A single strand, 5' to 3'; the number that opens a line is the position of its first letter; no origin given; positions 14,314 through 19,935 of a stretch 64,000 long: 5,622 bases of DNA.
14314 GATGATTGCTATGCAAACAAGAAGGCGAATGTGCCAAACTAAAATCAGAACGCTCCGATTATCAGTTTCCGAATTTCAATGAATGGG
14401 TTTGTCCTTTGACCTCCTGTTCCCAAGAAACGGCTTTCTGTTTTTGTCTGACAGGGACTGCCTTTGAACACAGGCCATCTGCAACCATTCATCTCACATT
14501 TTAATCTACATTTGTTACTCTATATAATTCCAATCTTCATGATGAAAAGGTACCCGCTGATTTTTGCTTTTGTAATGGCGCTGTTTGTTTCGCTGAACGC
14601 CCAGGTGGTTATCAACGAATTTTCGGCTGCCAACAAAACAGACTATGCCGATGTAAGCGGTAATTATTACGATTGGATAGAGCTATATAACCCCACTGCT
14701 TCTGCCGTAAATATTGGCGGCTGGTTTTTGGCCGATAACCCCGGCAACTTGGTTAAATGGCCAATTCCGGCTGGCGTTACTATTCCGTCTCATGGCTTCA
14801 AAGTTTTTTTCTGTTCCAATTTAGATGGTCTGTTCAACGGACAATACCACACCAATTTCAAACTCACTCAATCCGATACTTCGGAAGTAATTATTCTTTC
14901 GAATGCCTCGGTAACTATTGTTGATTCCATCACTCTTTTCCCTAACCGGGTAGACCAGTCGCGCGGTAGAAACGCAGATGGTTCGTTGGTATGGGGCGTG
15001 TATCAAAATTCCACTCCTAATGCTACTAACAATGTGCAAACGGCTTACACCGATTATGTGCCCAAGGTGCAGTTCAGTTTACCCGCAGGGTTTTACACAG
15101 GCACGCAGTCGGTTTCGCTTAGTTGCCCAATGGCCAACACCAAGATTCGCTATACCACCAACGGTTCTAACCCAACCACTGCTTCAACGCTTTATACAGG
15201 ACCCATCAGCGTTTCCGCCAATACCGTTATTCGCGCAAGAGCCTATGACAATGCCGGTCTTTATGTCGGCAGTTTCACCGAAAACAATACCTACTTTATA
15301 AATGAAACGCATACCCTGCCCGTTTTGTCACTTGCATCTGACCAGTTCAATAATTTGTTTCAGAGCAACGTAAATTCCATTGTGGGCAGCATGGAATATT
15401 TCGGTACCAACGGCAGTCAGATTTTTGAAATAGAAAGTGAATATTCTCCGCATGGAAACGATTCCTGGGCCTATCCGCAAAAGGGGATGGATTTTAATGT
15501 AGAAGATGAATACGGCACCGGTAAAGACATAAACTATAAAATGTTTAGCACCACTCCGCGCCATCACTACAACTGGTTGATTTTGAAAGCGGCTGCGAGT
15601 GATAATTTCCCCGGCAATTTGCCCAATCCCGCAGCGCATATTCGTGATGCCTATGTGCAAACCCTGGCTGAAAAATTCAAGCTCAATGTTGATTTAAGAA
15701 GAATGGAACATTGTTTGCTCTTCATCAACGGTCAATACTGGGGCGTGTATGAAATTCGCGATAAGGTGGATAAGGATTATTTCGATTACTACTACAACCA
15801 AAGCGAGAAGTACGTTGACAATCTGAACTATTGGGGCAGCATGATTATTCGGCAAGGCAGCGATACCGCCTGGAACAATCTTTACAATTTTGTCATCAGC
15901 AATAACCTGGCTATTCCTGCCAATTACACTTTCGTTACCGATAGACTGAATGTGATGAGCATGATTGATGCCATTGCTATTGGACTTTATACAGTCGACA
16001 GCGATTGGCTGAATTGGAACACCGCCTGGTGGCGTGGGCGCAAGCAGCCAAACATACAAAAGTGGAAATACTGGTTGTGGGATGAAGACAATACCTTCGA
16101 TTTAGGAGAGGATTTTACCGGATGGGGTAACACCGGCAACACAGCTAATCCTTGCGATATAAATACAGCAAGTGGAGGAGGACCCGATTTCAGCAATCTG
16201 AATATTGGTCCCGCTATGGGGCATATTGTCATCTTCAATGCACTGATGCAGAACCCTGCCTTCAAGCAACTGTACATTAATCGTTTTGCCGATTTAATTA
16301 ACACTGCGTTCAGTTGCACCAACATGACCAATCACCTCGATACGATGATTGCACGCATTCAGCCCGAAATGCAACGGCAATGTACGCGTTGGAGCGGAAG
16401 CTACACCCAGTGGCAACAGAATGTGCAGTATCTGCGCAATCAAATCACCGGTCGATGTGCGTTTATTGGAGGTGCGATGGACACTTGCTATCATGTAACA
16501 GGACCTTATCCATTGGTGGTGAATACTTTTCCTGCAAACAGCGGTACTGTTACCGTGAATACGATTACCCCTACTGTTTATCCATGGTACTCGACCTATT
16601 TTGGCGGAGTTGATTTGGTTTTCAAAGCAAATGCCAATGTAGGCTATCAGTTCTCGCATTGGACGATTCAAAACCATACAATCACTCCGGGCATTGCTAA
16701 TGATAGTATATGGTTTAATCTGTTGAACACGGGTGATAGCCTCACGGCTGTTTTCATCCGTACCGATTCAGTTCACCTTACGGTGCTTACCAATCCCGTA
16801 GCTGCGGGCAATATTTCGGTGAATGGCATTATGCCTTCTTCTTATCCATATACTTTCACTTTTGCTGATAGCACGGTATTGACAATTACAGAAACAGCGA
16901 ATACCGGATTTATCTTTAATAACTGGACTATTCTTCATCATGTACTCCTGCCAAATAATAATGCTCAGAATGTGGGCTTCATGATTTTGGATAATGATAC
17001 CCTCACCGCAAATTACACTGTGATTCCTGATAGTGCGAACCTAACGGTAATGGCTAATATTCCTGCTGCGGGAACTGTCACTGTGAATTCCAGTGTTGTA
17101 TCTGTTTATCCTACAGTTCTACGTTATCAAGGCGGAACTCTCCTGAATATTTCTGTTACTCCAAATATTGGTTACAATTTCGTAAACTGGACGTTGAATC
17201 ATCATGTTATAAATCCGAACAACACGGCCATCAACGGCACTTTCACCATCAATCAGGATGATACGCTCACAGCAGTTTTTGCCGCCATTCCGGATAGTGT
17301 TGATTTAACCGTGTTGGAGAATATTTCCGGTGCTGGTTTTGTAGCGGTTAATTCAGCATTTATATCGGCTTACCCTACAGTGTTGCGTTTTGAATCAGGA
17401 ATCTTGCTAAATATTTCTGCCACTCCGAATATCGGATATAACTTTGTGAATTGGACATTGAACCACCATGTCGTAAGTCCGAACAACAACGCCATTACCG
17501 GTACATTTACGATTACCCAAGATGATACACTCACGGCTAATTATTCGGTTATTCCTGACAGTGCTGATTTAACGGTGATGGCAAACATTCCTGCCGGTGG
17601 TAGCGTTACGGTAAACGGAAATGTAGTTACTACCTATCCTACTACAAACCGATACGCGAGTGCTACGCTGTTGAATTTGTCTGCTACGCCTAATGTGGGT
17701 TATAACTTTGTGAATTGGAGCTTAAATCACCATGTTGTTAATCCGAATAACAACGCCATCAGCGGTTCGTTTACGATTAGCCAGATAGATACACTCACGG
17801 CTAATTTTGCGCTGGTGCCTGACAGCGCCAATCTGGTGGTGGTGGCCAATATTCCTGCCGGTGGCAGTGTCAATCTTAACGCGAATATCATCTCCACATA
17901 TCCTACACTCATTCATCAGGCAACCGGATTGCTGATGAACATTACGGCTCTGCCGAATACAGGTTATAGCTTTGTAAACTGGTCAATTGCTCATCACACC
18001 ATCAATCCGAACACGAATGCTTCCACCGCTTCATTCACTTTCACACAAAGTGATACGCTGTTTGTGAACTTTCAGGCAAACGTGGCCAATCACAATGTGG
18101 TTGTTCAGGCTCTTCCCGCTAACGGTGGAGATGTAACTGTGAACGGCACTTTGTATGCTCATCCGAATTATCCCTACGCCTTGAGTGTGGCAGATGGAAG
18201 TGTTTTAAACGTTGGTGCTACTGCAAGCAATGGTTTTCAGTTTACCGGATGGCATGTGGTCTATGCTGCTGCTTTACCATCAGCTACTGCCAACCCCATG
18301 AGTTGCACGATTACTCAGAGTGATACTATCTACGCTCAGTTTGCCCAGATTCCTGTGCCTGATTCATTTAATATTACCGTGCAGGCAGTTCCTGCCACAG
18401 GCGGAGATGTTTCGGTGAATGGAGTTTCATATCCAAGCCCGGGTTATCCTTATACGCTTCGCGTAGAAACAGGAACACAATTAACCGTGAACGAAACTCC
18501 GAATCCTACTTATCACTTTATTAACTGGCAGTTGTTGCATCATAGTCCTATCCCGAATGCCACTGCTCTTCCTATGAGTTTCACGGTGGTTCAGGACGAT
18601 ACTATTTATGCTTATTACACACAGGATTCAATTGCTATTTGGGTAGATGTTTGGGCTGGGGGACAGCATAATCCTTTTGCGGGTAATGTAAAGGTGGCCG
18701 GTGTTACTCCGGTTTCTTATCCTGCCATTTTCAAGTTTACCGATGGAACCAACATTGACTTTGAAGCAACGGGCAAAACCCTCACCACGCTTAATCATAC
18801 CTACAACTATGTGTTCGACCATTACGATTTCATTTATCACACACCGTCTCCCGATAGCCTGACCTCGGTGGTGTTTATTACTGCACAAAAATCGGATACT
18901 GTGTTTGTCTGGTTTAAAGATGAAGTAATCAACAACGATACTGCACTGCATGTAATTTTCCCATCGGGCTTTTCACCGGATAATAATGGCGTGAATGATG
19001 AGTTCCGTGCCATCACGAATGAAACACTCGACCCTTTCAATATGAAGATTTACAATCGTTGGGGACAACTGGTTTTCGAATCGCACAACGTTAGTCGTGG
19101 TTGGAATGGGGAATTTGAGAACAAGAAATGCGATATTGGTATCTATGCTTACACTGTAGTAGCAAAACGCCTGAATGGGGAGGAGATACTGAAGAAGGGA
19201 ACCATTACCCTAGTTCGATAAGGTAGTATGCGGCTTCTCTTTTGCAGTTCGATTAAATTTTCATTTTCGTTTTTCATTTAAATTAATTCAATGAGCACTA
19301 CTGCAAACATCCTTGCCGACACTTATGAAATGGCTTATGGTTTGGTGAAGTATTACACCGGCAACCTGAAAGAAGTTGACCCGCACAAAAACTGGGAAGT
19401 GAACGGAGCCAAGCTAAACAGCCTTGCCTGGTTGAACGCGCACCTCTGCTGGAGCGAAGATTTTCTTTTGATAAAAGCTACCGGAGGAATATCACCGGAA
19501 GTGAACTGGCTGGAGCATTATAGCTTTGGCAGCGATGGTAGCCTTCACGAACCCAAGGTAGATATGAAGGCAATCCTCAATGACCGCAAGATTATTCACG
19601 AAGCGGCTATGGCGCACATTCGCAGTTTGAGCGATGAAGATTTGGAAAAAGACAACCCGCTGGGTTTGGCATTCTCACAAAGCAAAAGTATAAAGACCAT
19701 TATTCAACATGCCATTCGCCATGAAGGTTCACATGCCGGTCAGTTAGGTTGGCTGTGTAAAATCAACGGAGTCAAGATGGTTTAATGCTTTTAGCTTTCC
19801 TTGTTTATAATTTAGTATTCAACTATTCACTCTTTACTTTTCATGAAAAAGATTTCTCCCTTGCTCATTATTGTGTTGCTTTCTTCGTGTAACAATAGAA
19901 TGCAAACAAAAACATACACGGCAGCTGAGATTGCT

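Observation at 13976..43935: Four unrelated intergenic tandem arrays are all phased at exactly 21 bp (or 2 x 21 bp)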

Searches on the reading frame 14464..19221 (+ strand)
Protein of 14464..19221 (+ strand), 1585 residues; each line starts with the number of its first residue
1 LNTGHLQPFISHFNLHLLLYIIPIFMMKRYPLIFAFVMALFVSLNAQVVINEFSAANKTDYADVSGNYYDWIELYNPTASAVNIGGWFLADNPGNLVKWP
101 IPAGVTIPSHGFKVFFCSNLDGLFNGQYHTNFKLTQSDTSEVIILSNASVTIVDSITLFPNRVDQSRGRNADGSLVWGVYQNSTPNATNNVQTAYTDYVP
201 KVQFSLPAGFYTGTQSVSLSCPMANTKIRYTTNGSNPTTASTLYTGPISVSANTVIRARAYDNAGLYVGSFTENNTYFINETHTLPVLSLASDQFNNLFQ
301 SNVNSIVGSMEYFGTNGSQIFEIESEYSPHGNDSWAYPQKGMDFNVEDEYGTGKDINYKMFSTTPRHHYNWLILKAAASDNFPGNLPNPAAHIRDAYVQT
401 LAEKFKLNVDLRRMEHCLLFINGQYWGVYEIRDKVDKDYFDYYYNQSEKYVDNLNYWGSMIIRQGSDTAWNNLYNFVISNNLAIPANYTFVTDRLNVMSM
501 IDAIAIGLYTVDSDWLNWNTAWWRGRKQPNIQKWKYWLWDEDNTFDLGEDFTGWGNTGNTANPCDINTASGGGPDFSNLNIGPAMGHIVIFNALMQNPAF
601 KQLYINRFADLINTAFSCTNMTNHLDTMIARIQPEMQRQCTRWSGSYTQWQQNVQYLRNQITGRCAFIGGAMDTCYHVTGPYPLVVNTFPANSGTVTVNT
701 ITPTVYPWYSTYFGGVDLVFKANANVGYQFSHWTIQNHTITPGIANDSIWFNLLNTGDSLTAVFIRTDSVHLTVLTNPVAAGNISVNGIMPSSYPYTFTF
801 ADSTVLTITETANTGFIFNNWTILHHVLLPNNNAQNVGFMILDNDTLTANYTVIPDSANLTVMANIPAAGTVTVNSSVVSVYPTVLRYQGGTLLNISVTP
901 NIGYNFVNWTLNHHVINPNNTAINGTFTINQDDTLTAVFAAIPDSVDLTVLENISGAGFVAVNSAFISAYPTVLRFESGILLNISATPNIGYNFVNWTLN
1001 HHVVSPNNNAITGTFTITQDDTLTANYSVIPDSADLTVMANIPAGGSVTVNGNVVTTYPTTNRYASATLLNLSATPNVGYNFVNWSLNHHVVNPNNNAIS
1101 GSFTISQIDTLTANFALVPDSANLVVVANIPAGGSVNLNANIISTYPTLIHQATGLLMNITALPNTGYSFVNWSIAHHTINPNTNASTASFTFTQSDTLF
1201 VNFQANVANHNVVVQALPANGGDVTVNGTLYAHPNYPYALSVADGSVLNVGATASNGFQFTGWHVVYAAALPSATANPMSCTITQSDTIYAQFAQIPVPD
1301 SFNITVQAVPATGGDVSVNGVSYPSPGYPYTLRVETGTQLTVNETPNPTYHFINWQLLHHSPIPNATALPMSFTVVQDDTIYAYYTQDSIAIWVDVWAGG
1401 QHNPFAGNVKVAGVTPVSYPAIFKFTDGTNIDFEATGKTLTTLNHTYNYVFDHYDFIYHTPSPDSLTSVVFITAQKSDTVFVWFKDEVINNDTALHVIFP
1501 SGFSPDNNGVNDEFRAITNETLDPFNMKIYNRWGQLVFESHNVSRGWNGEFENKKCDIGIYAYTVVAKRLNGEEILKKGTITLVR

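Call 10: search_protein_families(library=pfam, proteins=[window:14464-19221:+], max_evalue=0.01)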
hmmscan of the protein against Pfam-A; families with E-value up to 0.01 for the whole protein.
window:14464-19221:+ (1585 aa): 8 families
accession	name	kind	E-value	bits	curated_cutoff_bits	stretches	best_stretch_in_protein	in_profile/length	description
PF18998.6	Flg_new_2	-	2e-50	169.1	23.6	7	887-942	18-72/73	Divergent InlB B-repeat domain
PF08757.17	CotH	-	2.2e-32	113.3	23.8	1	330-666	4-320/322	CotH kinase protein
PF13290.12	CHB_HEX_C_1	-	2.6e-20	72.6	22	1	207-265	2-60/67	Chitobiase/beta-hexosaminidase C-terminal domain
PF13585.12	CHU_C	-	7.3e-15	55.3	27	1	1499-1583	3-86/86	CHU_C Type IX secretion signal domain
PF13287.12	Fn3_assoc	-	2.1e-14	53.8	23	1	217-265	1-49/59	Fn3 associated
PF00932.25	LTD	-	9.1e-12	45.8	34.3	1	45-157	5-106/109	Lamin Tail Domain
PF18655.7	SHIRT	-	0.0064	17.6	22.4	0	992-1017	56-81/82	SHIRT domain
PF08204.17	V-set_CD47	-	0.0095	16.2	21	0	989-1028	43-83/111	CD47 immunoglobulin-like domain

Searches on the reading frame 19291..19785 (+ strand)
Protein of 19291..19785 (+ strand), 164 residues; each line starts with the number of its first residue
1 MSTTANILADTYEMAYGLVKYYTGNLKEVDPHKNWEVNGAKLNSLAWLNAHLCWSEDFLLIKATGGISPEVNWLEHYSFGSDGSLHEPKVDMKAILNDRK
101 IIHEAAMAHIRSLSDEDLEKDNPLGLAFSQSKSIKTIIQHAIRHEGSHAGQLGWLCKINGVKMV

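Call 24: search_protein_families(library=pfam, proteins=[window:19291-19785:+], max_evalue=0.001)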
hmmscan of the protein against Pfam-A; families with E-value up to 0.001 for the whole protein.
window:19291-19785:+ (164 aa): 1 family
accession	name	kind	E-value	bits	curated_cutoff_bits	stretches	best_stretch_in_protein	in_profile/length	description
PF12867.12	DinB_2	-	2.5e-09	38.1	24.8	1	43-152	30-128/128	DinB superfamily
